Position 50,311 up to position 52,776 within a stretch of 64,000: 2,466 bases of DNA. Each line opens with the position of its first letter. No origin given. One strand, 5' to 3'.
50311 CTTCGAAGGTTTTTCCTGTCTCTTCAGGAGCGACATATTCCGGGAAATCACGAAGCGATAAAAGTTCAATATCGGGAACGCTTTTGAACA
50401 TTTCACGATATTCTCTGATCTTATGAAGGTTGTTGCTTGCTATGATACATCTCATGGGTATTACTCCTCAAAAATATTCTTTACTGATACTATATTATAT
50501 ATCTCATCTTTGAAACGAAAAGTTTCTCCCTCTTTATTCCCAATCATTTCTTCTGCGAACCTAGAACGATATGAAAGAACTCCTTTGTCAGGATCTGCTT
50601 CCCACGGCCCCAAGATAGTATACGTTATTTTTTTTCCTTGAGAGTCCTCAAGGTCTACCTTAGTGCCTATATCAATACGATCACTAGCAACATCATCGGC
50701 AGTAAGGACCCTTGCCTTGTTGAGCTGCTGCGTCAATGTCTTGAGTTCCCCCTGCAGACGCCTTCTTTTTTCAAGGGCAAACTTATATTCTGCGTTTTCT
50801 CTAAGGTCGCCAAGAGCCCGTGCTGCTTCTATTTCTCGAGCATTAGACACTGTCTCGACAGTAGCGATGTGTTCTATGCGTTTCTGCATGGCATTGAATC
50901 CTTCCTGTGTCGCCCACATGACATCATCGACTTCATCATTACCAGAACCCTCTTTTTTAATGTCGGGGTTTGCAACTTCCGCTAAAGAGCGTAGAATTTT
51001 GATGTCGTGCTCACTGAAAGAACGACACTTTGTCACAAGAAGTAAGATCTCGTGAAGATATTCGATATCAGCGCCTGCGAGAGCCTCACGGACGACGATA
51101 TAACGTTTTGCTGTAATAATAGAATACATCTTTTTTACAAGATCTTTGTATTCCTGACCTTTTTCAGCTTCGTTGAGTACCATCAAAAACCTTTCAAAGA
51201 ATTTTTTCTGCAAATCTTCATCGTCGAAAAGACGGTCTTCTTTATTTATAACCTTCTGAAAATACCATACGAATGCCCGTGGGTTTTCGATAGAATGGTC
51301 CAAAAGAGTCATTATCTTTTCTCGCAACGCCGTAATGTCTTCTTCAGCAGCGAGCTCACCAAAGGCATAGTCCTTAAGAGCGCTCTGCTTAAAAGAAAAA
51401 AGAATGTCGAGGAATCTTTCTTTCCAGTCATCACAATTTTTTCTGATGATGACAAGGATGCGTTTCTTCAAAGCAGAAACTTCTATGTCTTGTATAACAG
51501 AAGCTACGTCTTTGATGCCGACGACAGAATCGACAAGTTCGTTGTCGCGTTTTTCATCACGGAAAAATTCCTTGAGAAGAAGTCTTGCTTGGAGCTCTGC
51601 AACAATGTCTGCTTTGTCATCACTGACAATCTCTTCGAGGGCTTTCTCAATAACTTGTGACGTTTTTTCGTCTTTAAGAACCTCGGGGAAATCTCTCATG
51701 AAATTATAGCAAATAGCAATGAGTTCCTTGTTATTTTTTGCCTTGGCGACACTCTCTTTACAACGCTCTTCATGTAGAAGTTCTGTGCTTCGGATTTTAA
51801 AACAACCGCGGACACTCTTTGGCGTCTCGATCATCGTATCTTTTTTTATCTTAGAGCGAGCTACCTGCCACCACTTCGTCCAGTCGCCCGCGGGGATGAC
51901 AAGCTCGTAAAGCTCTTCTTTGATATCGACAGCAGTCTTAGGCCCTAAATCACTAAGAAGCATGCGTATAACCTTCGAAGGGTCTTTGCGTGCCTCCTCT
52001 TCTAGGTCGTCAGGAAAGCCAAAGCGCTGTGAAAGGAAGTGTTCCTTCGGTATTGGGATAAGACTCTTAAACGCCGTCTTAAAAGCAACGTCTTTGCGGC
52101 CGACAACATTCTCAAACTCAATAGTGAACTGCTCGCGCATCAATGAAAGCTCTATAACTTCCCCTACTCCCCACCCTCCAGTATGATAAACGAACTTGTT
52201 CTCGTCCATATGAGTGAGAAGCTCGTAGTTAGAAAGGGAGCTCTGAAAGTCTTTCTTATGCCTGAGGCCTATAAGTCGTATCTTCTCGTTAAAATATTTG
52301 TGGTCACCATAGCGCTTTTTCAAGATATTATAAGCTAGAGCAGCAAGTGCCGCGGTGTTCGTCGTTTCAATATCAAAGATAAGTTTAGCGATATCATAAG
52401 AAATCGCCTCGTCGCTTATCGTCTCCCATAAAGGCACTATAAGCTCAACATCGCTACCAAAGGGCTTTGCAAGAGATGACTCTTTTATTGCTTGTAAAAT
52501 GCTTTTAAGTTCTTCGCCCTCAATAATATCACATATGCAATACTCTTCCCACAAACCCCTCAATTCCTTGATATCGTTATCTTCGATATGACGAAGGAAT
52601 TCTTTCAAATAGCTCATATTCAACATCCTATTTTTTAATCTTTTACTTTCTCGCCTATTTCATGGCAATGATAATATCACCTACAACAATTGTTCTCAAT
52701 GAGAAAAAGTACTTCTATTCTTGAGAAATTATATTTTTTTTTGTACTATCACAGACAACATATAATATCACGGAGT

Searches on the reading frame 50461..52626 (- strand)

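Call 48: search_protein_families(library=ncbifam, proteins=[window:50461-52626:-], max_evalue=1e-10)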
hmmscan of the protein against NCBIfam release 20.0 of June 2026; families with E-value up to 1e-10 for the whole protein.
window:50461-52626:- (721 aa): 10 families
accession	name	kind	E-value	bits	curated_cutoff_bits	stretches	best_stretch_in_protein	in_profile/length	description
NF004969.0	PRK06330.1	equivalog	1.2e-254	847.3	697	1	4-720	1-717/718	transcript cleavage factor/unknown domain fusion protein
NF011309.0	PRK14720.1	equivalog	6.6e-77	259.4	714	1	4-706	169-887/906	transcription elongation factor GreA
TIGR01462.1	greA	subfamily_domain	2e-37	128.6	139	1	571-706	1-137/151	transcription elongation factor GreA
NF001263.0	PRK00226.1-4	equivalog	1.2e-29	103.2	145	1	571-706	8-144/160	transcription elongation factor GreA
NF001261.0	PRK00226.1-2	equivalog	8e-28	97.3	167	1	572-705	6-140/157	transcription elongation factor GreA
NF002506.1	PRK01885.1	equivalog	1.2e-18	67.3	188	1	572-706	5-139/156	transcription elongation factor GreB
NF001264.0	PRK00226.1-5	equivalog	2.4e-18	66.4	180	1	573-706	7-142/158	transcription elongation factor GreA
NF001260.0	PRK00226.1-1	equivalog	2.4e-15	56.5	234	1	573-706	9-143/160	transcription elongation factor GreA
TIGR01461.1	greB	equivalog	3.2e-14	52.9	171.05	1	572-701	5-134/156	transcription elongation factor GreB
NF001262.0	PRK00226.1-3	equivalog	7.5e-12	45.3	161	1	567-710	4-149/165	transcription elongation factor GreA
